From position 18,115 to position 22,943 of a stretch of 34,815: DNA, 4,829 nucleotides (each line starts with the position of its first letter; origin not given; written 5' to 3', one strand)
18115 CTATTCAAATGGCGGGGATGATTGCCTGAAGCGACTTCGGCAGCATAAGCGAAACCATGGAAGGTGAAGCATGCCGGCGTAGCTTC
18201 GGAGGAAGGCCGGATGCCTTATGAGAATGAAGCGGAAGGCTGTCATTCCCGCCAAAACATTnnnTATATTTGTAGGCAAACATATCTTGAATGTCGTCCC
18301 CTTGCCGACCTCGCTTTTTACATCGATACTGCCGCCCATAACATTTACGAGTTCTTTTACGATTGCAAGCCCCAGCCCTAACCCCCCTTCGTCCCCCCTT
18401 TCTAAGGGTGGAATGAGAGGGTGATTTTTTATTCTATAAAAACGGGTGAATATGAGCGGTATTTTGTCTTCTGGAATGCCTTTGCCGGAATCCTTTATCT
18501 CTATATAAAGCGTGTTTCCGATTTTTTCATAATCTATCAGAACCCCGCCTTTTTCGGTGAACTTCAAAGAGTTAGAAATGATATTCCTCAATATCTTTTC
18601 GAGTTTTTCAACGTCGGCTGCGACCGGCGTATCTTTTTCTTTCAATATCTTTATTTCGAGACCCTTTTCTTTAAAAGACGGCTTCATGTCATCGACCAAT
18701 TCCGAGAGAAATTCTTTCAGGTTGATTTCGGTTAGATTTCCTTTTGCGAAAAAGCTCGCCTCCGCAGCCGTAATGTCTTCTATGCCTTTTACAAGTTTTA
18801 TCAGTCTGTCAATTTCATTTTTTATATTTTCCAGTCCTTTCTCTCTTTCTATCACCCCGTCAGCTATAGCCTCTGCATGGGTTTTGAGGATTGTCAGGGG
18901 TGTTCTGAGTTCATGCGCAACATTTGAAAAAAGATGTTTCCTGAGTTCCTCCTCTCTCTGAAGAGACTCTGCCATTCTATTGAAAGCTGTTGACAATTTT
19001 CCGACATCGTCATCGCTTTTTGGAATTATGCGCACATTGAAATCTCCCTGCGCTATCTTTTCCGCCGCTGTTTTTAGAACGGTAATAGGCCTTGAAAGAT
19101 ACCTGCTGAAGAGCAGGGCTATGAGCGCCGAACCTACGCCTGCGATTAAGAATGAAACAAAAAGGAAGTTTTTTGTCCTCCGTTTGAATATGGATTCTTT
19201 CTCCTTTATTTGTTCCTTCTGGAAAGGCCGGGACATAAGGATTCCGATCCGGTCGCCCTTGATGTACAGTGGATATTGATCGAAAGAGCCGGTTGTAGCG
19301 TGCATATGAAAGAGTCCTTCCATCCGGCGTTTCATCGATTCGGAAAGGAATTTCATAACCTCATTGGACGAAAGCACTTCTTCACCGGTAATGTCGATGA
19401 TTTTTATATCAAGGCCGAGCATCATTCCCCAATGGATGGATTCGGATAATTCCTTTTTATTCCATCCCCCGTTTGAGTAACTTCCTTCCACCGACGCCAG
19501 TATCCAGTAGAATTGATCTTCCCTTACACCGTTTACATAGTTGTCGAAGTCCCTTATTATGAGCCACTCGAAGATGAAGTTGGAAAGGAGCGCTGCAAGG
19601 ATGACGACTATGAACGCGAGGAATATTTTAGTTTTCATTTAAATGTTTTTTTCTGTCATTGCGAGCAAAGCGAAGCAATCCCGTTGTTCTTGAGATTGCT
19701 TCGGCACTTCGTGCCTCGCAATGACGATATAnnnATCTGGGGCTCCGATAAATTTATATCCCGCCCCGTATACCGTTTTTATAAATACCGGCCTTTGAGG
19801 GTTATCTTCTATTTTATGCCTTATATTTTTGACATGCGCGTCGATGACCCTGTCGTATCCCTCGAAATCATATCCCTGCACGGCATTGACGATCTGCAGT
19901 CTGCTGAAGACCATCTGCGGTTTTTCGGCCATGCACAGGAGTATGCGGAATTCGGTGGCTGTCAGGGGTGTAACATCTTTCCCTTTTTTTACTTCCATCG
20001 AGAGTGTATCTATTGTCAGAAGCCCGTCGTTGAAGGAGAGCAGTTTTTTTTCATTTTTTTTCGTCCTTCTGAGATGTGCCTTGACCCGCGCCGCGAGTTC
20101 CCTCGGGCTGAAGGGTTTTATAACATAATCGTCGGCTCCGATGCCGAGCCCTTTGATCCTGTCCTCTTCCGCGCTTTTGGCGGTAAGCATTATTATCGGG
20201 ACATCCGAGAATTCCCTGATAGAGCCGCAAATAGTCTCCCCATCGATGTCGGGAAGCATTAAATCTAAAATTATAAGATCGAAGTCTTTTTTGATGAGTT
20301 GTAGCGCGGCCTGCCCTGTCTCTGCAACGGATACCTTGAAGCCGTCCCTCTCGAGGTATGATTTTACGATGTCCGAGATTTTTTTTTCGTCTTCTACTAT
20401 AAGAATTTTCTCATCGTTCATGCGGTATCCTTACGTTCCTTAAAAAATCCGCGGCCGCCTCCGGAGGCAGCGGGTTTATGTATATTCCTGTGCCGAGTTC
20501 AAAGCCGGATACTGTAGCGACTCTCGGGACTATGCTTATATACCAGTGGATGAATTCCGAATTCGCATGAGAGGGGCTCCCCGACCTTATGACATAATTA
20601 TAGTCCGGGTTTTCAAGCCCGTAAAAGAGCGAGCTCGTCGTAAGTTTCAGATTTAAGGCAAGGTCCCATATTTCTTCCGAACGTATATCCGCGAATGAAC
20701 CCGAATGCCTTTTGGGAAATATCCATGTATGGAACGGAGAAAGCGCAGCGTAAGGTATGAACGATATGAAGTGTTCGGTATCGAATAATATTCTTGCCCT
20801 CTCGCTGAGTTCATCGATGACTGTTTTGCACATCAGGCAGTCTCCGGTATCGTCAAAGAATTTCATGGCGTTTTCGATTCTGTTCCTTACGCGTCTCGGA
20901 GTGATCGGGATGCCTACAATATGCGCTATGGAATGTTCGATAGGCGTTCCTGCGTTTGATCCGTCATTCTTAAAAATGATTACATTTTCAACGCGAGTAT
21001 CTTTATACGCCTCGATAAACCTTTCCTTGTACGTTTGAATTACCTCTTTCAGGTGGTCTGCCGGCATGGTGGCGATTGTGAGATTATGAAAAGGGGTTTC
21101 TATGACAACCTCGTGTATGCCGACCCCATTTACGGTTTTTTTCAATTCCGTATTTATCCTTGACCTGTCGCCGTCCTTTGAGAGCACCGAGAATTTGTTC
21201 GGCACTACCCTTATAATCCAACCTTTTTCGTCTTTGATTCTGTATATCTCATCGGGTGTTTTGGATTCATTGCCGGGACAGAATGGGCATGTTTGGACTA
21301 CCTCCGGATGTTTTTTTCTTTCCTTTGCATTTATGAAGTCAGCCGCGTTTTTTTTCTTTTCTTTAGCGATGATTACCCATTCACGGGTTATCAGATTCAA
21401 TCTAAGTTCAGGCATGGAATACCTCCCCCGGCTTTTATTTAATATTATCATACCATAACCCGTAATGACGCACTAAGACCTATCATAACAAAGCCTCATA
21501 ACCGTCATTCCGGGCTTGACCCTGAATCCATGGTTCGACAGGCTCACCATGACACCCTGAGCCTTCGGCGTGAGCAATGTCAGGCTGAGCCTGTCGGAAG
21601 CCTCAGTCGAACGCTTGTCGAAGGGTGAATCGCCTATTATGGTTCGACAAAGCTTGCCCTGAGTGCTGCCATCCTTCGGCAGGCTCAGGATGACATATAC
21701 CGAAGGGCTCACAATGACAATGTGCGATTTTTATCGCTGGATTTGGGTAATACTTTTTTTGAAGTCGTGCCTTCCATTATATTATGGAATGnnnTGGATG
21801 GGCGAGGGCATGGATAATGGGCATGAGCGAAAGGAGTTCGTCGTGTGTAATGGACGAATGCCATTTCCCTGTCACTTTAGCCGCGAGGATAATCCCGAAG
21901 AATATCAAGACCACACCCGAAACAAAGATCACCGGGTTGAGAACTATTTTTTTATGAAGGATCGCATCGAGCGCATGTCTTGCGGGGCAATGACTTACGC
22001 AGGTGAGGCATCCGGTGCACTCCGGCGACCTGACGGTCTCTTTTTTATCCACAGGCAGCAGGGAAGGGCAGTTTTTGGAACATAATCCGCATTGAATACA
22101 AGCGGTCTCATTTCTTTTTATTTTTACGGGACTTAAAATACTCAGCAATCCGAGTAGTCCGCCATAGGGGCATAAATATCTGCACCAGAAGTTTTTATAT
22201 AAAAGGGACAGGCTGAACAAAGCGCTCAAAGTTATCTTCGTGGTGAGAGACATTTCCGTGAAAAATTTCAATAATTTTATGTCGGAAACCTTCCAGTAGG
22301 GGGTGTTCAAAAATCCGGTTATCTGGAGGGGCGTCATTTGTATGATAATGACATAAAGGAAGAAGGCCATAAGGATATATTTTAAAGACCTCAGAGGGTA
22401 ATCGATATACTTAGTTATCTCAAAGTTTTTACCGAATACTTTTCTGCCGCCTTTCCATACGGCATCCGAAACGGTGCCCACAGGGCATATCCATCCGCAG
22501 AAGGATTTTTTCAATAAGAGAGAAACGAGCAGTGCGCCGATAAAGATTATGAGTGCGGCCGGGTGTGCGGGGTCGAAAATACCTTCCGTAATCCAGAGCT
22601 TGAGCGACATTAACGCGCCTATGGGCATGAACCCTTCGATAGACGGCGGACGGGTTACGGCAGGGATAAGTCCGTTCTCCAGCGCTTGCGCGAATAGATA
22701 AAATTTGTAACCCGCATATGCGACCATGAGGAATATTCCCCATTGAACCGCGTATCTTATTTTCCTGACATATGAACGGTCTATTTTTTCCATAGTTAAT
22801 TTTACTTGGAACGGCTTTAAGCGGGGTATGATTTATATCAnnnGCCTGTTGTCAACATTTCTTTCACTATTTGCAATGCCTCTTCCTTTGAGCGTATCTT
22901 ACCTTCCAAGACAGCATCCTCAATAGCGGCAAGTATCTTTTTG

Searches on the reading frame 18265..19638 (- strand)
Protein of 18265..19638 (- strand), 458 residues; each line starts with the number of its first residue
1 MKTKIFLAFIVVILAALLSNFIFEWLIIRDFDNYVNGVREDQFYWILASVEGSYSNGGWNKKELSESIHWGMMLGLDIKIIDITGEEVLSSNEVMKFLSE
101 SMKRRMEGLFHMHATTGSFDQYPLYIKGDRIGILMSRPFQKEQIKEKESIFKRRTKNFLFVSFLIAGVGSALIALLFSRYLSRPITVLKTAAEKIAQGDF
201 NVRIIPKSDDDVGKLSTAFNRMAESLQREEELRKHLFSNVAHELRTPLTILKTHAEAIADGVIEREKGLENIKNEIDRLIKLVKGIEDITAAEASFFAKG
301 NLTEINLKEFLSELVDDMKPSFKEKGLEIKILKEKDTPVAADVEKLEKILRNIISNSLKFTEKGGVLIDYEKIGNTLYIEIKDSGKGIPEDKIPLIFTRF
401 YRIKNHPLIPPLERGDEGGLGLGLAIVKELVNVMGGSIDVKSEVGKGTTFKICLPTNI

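Call 8: search_protein_families(library=pfam, proteins=[window:18265-19638:-], max_evalue=0.1)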
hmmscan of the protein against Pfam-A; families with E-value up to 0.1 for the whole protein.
window:18265-19638:- (458 aa): 6 families
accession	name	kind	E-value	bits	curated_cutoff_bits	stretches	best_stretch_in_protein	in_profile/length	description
PF02518.31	HATPase_c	-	4.1e-27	95.2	26.4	1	342-456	2-109/111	Histidine kinase-, DNA gyrase B-, and HSP90-like ATPase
PF00672.30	HAMP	-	1.8e-17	63.8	25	1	176-227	1-52/53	HAMP domain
PF00512.31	HisKA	-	2.3e-11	44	26.9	1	233-293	2-64/66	His Kinase A (phospho-acceptor) domain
PF13581.12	HATPase_c_2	-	0.02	15.3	27.4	1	351-448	41-121/127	Histidine kinase-like ATPase domain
PF18822.6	CdvA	-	0.025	15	30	0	224-281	7-64/123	CdvA-like coiled-coil domain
PF12207.13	DUF3600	-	0.076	13.4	26.5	0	329-386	31-87/160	Domain of unknown function (DUF3600)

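Call 57: search_protein_families(library=ncbifam, proteins=[window:18265-19638:-], max_evalue=0.001)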
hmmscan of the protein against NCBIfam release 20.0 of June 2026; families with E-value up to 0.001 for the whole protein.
window:18265-19638:- (458 aa): 92 families (the best 25 are shown)
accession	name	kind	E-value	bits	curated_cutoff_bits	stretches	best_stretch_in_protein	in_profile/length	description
NF012163.2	BaeS_SmeS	equivalog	1.2e-63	215.6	500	1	121-442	129-444/457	sensor histidine kinase efflux regulator BaeS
NF033092.0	HK_WalK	equivalog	1.9e-60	205.1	725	2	227-455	366-593/594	cell wall metabolism sensor histidine kinase WalK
NF046044.1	PnpS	equivalog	5.6e-56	190.2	400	1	226-455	163-390/390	two-component system histidine kinase PnpS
NF007837.0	PRK10549.1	equivalog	9.4e-53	179.5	603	1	26-456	34-458/466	envelope stress sensor histidine kinase BaeS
NF040691.1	MtrAB_MtrB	equivalog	5.1e-47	161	450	1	168-456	199-492/507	MtrAB system histidine kinase MtrB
TIGR02966.1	phoR_proteo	equivalog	4.1e-46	157.5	334.2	1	182-453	70-332/333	phosphate regulon sensor histidine kinase PhoR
NF041210.1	his_kin_PieS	equivalog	7.9e-46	157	850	1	156-456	166-470/474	two component system sensor histidine kinase PieS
NF047874.1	MASE3_PAS_HK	subfamily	8.3e-43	147.1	560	1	221-457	386-626/655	MASE3 domain-containing sensor histidine kinase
NF012226.0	AdeS_HK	equivalog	3.3e-42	144.9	500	1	142-455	45-352/353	two-component sensor histidine kinase AdeS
NF045900.1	HisKinCpxALeg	equivalog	7.5e-40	137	800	1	160-455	155-450/451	two-component system sensor histidine kinase CpxA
NF008312.0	PRK11100.1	equivalog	1.1e-38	133.3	356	1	150-456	176-474/477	two-component system sensor histidine kinase CreC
NF041832.1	near_NosP_CTERM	subfamily_domain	9.3e-38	130.2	400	1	236-456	10-225/370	NahK/ErcS family hybrid sensor histidine kinase/response regulator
NF007007.0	PRK09470.1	equivalog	1.2e-37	130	486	1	127-456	143-459/463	envelope stress sensor histidine kinase CpxA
NF007898.0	PRK10604.1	equivalog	1.6e-37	129.7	478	1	165-456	144-423/433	two-component system sensor histidine kinase RstB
NF045911.1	TCSHisKinNblS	equivalog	2e-36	125.6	1000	2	233-454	388-618/621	two-component system sensor histidine kinase NblS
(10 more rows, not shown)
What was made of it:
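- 18262..19638 (-): HAMP/HisKA sensor histidine kinase. Calls 8 and 57.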

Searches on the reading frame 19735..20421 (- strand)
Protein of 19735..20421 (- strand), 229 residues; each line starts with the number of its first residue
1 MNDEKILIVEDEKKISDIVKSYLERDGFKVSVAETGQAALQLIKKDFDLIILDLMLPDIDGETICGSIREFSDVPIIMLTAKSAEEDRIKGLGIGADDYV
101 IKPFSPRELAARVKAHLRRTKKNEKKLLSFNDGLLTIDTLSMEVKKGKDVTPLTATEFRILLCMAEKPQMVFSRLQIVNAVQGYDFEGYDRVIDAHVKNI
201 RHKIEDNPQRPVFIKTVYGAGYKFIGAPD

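Call 8: search_protein_families(library=pfam, proteins=[window:19735-20421:-], max_evalue=0.1)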
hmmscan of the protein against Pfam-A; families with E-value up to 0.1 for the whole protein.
window:19735-20421:- (229 aa): 4 families
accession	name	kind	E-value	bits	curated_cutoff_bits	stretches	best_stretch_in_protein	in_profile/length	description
PF00072.30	Response_reg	-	2.8e-30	105.2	30.2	1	6-114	1-111/111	Response regulator receiver domain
PF00486.34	Trans_reg_C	-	5.2e-23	81.4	26.2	1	151-224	4-77/77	Transcriptional regulatory protein, C terminal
PF23198.2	PDE8A_N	-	2.9e-06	27.7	29.6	1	6-82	13-94/147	PDE8A-like, N-terminal domain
PF06721.16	DUF1204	-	0.082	12.8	21.1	0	111-147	98-134/243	Protein of unknown function (DUF1204)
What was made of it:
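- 19732..20421 (-): OmpR-family response regulator, the probable regulator of the locus. Response_reg plus Trans_reg_C (call 8).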

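Call 57: search_protein_families(library=ncbifam, proteins=[window:19735-20421:-], max_evalue=0.001)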
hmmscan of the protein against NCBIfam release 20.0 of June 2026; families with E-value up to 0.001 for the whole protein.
window:19735-20421:- (229 aa): 100 families (the best 25 are shown)
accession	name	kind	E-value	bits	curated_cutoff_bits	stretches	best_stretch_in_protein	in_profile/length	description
NF040689.1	MtrAB_MtrA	equivalog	3.3e-64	216.2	300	1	6-223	1-217/219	MtrAB system response regulator MtrA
NF007982.1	PRK10710.1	equivalog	4.3e-63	213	380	1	3-224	7-227/235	envelope stress response regulator BaeR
NF008296.0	PRK11083.1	equivalog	4e-62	209.6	273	1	1-223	1-224/228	two-component system response regulator CreB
NF045944.1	ResRegRpaBCyano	equivalog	5.5e-60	202.6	330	1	7-224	1-227/229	response regulator transcription factor RpaB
NF007005.1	PRK09468.1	equivalog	4.5e-59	199.7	331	1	3-225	3-232/237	osmolarity response regulator transcription factor OmpR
NF040534.1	resp_reg_YycF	equivalog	4.7e-59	199.5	340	1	5-223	2-226/231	response regulator YycF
TIGR02154.1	PhoB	equivalog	8.6e-59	198.6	296.2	1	4-224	3-225/226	phosphate regulon transcriptional regulator PhoB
NF033117.2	vanR_ACDEGLN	exception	1.2e-58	198.4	350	1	6-223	1-224/226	VanR-ABDEGLN family response regulator transcription factor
NF041733.1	resp_reg_CseB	equivalog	1.3e-55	188.3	350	1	5-224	2-226/228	two-component system response regulator CseB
NF041209.1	resp_regPieR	equivalog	5.9e-54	183.1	450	1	5-224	2-227/231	two component system response regulator PieR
NF053854.1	RespRegPhoBBctds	equivalog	3e-53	180.5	270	1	6-224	1-224/225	two-component system response regulator PhoB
NF033120.0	vanR_FM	exception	5.2e-52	176.8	460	1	1-226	1-231/231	vancomycin resistance response regulator transcription factor, VanR-F/VanR-M family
NF012227.0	AdeR_RR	equivalog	3.9e-51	173.8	340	1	2-224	10-236/239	efflux system response regulator transcription factor AdeR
TIGR01387.1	cztR_silR_copR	subfamily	3e-49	167.6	279.2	1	6-224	1-218/218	heavy metal response regulator transcription factor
NF008199.0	PRK10955.1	equivalog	1e-48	166.3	341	1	4-225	2-229/232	envelope stress response regulator transcription factor CpxR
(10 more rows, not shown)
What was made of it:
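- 19732..20421 (-): Below the cutoff for the heavy-metal regulator TIGR01387 (167.6 bits against 279; call 57).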

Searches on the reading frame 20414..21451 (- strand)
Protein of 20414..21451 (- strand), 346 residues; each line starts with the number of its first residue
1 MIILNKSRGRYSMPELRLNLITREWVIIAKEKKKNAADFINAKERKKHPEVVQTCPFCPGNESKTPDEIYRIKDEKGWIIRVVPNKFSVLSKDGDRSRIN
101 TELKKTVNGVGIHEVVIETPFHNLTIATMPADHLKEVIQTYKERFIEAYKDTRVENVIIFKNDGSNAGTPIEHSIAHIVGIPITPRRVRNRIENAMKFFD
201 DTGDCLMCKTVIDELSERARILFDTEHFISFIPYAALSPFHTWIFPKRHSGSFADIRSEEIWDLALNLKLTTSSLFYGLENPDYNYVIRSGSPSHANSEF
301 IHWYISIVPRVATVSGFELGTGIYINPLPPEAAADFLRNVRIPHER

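Call 50: search_protein_families(library=pfam, proteins=[window:20414-21451:-], max_evalue=0.001)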
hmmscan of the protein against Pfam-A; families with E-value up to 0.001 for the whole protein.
window:20414-21451:- (346 aa): 5 families
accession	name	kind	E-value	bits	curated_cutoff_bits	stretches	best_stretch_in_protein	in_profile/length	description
PF01087.27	GalP_UDP_transf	-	1.7e-13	51.9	22.1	1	13-175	11-176/184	Galactose-1-phosphate uridyl transferase, N-terminal domain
PF16285.10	DUF4931_N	-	3.4e-09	37.3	24.1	1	113-181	53-121/124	Domain of unknown function (DUF4931) N-terminal domain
PF02744.22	GalP_UDP_tr_C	-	4.7e-07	30.1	29.2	1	194-339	4-155/165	Galactose-1-phosphate uridyl transferase, C-terminal domain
PF16268.10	DUF4921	-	1.3e-06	28.1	28.5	0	301-335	357-391/425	Domain of unknown function (DUF4921)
PF01230.28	HIT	-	3.5e-05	24.8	21.5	0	219-302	6-89/98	HIT domain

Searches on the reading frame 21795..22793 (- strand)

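Call 50: search_protein_families(library=pfam, proteins=[window:21795-22793:-], max_evalue=0.001)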
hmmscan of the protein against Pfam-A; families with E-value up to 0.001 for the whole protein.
window:21795-22793:- (333 aa): 6 families
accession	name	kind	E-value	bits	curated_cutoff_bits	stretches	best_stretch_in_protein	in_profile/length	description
PF12801.12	Fer4_5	-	1.2e-20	73.6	22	2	77-118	2-44/48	4Fe-4S binding domain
PF13237.11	Fer4_10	-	4.4e-09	36.6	25.5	1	224-270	1-53/53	4Fe-4S dicluster domain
PF14697.11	Fer4_21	-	1e-06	29.2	35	1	228-274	4-56/59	4Fe-4S dicluster domain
PF00037.32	Fer4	-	1.1e-06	28.6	21.1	1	226-243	2-19/24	4Fe-4S binding domain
PF13187.11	Fer4_9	-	5.1e-05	23.7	27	1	231-271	1-49/52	4Fe-4S dicluster domain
PF12837.12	Fer4_6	-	6.6e-05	23.1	25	1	225-244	2-21/24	4Fe-4S binding domain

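Call 57: search_protein_families(library=ncbifam, proteins=[window:21795-22793:-], max_evalue=0.001)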
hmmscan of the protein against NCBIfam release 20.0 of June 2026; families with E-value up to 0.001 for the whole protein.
window:21795-22793:- (333 aa): 13 families
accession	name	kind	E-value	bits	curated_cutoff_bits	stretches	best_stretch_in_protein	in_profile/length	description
TIGR02163.1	napH_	subfamily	6e-22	78.4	213.05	1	79-271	58-248/255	NapH/MauN family ferredoxin-type protein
NF007013.0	PRK09477.1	equivalog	7.6e-21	74.4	234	1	82-272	84-272/286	quinol dehydrogenase ferredoxin subunit NapH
NF046105.1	TransRegNosR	equivalog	4.1e-14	51.8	1000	1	86-265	486-661/680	transcriptional regulator NosR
NF038196.1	ferrodoxin_EFR1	subfamily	3.3e-07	30.6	75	1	229-272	183-227/242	EFR1 family ferrodoxin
TIGR02745.1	ccoG_rdxA_fixG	equivalog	1.4e-05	24.2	316.7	1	81-211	59-191/435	cytochrome c oxidase accessory protein CcoG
NF007382.0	PRK09898.1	equivalog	4.5e-05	23.1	213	1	226-283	150-206/208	ferredoxin-like protein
NF058577.1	FdxA_fam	equivalog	7.7e-05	22.8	65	1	231-271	8-50/52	4Fe-4S ferredoxin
TIGR02179.1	PorD_KorD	subfamily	8.7e-05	22.6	60.05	1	228-275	23-72/78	2-oxoacid:acceptor oxidoreductase, delta subunit, pyruvate/2-ketoisovalerate family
NF045874.1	Vhu_polyferre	exception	0.00017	20.4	600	1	201-271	35-101/381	F420-non-reducing hydrogenase associated-polyferredoxin VhuB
NF040770.1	hetero_SS_HdrA2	exception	0.00046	18.4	1100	1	223-272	570-621/777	CoB-CoM heterodisulfide reductase HdrA2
NF003475.0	PRK05113.1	equivalog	0.00081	19.3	203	0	228-272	111-158/190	electron transport complex subunit RsxB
TIGR01944.1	rnfB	subfamily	0.00082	19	68.7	0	228-271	111-157/190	RnfABCDGE type electron transport complex subunit B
TIGR04395.1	cutC_activ_rSAM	equivalog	0.00083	18.7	360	0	228-282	52-110/309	choline TMA-lyase-activating enzyme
